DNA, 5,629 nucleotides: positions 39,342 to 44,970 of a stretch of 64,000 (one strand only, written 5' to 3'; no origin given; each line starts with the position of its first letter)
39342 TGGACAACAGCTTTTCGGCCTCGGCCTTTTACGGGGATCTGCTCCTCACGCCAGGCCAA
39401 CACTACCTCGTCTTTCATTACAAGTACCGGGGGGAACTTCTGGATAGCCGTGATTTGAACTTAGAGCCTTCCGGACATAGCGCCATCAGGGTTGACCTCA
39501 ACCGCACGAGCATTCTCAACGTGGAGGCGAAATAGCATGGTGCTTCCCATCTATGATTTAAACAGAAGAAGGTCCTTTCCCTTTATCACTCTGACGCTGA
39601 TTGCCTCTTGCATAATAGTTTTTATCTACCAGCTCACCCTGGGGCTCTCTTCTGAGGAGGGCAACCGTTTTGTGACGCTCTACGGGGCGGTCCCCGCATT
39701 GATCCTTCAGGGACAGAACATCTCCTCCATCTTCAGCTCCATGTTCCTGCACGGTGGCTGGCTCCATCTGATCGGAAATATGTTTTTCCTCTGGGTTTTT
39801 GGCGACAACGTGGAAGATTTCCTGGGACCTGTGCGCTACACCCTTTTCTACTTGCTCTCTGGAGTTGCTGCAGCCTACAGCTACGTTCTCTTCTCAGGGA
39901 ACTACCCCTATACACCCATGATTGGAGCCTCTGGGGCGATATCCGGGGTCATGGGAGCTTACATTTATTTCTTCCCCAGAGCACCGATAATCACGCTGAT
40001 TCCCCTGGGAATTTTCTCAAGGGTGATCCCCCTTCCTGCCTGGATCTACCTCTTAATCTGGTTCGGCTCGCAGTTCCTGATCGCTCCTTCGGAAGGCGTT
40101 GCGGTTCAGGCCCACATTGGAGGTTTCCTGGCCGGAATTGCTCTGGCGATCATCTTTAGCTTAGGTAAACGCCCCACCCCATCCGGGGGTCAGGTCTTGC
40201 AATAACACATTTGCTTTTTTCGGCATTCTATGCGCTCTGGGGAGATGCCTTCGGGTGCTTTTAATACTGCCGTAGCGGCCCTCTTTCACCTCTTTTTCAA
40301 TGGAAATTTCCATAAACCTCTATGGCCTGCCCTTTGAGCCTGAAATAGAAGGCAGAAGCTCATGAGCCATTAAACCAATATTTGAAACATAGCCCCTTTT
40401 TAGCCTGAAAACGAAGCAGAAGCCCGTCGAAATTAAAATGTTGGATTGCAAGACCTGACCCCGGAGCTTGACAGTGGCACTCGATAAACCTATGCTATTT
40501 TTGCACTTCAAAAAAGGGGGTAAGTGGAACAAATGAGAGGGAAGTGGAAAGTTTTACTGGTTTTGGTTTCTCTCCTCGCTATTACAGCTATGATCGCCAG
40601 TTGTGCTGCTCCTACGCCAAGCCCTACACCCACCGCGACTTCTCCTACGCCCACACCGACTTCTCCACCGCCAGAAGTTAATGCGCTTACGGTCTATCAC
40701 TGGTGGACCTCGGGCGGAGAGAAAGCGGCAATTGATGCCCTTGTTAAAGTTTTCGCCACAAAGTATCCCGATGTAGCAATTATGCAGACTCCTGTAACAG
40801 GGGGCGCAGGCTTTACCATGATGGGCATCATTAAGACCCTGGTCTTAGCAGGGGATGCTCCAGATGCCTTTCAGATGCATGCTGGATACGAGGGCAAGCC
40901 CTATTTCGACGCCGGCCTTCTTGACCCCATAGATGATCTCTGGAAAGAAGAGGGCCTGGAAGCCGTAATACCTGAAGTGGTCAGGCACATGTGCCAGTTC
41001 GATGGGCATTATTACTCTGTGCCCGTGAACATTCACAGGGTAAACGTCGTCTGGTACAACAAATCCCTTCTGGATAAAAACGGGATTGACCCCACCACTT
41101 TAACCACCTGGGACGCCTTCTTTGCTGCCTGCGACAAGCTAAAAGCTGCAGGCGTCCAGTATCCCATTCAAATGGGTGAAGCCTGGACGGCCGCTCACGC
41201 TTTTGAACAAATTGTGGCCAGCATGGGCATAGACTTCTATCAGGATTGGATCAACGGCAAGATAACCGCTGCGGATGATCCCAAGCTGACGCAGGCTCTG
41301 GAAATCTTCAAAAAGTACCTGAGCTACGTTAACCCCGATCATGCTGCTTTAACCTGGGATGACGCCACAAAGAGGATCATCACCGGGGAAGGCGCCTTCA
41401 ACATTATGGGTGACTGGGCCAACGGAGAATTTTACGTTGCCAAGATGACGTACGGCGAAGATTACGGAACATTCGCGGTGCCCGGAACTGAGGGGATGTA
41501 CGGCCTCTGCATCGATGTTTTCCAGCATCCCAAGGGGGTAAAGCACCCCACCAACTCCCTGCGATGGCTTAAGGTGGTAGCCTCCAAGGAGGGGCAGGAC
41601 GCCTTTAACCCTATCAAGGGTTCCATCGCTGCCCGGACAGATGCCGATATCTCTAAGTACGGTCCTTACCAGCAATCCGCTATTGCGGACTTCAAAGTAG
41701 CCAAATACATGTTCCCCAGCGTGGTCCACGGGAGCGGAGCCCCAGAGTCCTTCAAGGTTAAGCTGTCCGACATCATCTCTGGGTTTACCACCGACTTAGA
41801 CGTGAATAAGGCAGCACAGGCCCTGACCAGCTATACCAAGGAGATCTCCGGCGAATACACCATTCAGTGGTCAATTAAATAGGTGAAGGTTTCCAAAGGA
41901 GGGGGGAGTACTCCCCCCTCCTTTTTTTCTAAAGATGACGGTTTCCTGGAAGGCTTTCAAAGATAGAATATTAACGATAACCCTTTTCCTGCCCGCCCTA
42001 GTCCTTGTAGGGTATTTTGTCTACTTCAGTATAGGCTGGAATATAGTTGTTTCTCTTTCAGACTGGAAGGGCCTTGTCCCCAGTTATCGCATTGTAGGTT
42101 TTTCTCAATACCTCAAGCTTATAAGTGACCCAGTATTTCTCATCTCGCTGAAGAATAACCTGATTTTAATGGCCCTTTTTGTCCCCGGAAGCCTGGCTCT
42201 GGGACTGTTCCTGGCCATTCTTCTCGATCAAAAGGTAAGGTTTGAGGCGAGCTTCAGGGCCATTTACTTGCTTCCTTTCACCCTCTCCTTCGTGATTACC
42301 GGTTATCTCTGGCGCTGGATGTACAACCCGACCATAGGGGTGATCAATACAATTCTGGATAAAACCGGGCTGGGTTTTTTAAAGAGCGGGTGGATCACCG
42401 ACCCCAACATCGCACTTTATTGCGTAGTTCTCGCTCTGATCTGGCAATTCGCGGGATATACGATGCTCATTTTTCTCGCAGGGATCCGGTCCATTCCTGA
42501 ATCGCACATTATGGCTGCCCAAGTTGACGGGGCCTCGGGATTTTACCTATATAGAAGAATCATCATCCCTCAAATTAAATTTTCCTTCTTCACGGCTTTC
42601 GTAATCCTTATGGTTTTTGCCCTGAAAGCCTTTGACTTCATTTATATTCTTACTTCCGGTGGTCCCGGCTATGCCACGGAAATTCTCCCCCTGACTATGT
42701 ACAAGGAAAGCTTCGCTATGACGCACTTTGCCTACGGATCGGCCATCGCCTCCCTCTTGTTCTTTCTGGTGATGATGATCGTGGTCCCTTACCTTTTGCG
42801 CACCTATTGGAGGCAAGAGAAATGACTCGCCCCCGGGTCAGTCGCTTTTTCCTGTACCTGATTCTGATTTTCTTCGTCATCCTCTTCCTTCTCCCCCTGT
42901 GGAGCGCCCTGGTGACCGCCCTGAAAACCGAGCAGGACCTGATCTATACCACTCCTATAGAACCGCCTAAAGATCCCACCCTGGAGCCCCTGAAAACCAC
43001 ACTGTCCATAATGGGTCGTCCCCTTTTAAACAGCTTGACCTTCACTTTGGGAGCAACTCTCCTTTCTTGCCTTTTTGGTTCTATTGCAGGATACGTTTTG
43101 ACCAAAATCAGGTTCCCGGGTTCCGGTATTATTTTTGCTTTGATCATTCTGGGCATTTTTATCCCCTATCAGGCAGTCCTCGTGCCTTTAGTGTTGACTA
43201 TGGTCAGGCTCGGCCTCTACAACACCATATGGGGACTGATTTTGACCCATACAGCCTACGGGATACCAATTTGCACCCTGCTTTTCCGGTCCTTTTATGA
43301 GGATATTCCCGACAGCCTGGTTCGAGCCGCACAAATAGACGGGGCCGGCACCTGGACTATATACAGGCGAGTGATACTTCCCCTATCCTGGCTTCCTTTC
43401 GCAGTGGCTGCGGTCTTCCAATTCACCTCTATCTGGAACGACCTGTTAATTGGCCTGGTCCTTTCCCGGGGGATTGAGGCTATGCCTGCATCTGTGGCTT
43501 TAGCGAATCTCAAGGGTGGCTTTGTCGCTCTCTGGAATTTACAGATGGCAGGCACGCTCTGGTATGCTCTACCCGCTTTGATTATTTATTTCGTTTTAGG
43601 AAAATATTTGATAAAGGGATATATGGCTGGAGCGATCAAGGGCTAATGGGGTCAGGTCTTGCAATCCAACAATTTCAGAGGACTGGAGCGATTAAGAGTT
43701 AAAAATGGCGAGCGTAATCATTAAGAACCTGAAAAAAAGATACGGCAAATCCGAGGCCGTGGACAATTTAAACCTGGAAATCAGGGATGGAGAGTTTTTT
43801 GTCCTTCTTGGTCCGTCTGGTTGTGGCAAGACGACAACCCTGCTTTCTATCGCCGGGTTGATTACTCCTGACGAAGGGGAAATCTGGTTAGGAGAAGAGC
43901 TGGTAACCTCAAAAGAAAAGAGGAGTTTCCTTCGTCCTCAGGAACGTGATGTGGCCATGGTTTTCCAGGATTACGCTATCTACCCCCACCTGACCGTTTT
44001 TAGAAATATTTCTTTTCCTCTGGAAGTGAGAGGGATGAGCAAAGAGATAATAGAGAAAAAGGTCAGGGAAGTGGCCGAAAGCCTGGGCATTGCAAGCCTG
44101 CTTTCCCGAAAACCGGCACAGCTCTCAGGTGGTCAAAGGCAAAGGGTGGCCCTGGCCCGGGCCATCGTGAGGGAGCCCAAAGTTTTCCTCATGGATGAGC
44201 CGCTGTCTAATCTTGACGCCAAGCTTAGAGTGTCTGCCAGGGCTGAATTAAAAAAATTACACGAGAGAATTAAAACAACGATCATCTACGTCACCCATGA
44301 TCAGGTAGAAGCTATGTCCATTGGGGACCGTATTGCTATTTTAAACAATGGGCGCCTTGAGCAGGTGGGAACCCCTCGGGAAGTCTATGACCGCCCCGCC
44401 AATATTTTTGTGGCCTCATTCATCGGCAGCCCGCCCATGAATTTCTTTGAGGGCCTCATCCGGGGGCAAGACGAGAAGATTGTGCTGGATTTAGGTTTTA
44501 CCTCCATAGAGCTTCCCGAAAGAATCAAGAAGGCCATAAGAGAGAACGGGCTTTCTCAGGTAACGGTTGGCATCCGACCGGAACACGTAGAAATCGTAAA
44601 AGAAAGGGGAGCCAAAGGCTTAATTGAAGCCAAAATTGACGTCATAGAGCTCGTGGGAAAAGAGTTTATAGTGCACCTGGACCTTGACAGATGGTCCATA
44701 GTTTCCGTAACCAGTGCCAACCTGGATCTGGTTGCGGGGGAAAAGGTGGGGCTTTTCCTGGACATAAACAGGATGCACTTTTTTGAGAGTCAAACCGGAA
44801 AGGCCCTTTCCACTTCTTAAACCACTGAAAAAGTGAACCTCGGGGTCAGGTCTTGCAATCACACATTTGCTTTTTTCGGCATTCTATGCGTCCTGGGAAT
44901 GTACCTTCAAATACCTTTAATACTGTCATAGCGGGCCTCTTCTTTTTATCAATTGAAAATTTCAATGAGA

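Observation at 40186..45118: Two 277-bp REP-bounded MITE/REPIN-like elements in direct orientation bracketing a complete sugar ABC importer operon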

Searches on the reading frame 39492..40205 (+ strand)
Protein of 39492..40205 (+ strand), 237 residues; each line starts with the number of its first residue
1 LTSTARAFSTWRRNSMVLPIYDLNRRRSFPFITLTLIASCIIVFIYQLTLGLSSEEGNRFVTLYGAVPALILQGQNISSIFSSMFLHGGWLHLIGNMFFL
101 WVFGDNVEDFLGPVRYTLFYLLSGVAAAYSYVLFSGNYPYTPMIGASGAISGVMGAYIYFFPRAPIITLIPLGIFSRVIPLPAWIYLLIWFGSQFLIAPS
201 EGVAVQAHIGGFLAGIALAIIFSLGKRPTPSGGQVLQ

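Call 14: search_protein_families(library=pfam, proteins=[window:39492-40205:+])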
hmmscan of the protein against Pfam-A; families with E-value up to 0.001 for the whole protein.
window:39492-40205:+ (237 aa): 1 family
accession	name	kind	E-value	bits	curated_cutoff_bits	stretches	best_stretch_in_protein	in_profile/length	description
PF01694.28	Rhomboid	-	8.5e-34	117.2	22.6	1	77-223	4-141/143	Rhomboid domain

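Call 15: search_protein_families(library=ncbifam, proteins=[window:39492-40205:+])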
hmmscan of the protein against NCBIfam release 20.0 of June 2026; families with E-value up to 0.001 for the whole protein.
window:39492-40205:+ (237 aa): 3 families
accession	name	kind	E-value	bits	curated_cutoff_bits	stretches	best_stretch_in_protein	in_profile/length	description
NF008155.0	PRK10907.1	equivalog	2e-12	47.1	335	1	25-223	90-269/276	rhomboid family intramembrane serine protease GlpG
TIGR04239.1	rhombo_GlpG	equivalog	3.9e-10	39.9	250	1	31-221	95-267/271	rhomboid family intramembrane serine protease GlpG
TIGR03902.1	rhom_GG_sort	equivalog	3.7e-07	30.2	84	1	79-219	18-153/154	rhombosortase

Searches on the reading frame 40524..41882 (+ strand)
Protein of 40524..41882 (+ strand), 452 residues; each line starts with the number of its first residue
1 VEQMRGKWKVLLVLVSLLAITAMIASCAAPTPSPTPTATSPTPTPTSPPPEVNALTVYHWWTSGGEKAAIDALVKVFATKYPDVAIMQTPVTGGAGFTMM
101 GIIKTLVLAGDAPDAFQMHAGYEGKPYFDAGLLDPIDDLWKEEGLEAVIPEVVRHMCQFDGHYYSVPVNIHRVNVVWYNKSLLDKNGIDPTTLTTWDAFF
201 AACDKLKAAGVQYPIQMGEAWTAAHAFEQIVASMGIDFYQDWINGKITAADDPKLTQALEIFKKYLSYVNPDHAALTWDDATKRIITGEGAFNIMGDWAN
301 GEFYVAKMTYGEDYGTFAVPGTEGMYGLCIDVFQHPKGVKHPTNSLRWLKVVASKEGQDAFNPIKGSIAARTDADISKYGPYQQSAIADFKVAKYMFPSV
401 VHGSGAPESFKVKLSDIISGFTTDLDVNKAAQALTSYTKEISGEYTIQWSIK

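Call 14: search_protein_families(library=pfam, proteins=[window:40524-41882:+])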
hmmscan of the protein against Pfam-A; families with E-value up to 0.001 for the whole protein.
window:40524-41882:+ (452 aa): 2 families
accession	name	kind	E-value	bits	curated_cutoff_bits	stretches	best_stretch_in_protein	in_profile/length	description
PF01547.30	SBP_bac_1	-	3e-31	110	26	1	66-358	6-306/307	Bacterial extracellular solute-binding protein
PF13416.11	SBP_bac_8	-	4.8e-22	79.5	27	1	100-375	25-266/279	Bacterial extracellular solute-binding protein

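Call 15: search_protein_families(library=ncbifam, proteins=[window:40524-41882:+])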
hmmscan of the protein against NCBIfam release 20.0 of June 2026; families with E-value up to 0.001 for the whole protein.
window:40524-41882:+ (452 aa): 3 families
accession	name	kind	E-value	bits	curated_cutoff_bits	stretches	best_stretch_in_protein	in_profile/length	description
NF040930.1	ABC_arch_GlcS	equivalog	3.9e-27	95.2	500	1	56-371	2-336/444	glucose ABC transporter substrate-binding protein GlcS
TIGR03850.1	bind_CPR_0540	equivalog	1.6e-13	50.1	299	1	160-323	148-312/437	carbohydrate ABC transporter substrate-binding protein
TIGR03851.1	chitin_NgcE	equivalog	5.6e-10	38.7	399.65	1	129-303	112-295/450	N-acetylglucosamine/diacetylchitobiose ABC transporter substrate-binding protein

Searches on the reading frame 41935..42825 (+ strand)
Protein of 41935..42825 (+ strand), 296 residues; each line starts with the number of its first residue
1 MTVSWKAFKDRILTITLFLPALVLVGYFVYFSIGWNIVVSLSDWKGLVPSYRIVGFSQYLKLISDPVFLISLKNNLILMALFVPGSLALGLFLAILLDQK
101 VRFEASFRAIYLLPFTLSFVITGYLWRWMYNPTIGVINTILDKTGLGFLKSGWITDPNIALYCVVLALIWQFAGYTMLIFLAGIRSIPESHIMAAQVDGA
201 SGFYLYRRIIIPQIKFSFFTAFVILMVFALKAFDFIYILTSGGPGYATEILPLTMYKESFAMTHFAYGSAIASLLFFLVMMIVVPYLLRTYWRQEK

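Call 14: search_protein_families(library=pfam, proteins=[window:41935-42825:+])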
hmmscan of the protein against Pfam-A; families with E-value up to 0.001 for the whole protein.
window:41935-42825:+ (296 aa): 1 family
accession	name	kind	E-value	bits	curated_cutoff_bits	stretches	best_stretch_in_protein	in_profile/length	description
PF00528.27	BPD_transp_1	-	2.3e-16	60.5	26.4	1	87-287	2-178/184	Binding-protein-dependent transport system inner membrane component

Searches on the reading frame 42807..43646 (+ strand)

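Call 14: search_protein_families(library=pfam, proteins=[window:42807-43646:+])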
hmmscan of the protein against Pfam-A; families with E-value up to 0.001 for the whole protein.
window:42807-43646:+ (279 aa): 1 family
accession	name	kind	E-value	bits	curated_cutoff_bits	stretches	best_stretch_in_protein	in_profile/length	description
PF00528.27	BPD_transp_1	-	3.9e-15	56.5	26.4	1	89-232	3-146/184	Binding-protein-dependent transport system inner membrane component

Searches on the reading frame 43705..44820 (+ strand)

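Call 14: search_protein_families(library=pfam, proteins=[window:43705-44820:+])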
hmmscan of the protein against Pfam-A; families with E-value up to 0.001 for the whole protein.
window:43705-44820:+ (371 aa): 5 families
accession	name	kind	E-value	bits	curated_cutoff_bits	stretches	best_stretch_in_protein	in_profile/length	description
PF00005.33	ABC_tran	-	7.6e-34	117.7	25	1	20-167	2-136/137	ABC transporter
PF17912.7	OB_MalK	-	1.4e-10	42.3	27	1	241-295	1-53/53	MalK OB fold domain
PF08402.16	TOBE_2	-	1.7e-08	34.9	21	1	288-360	1-76/76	TOBE domain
PF02463.25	SMC_N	-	5.7e-05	23.1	40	1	29-206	24-207/220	RecF/RecN/SMC N terminal domain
PF13481.12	AAA_25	-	0.00081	19.5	27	0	26-67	30-69/195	AAA domain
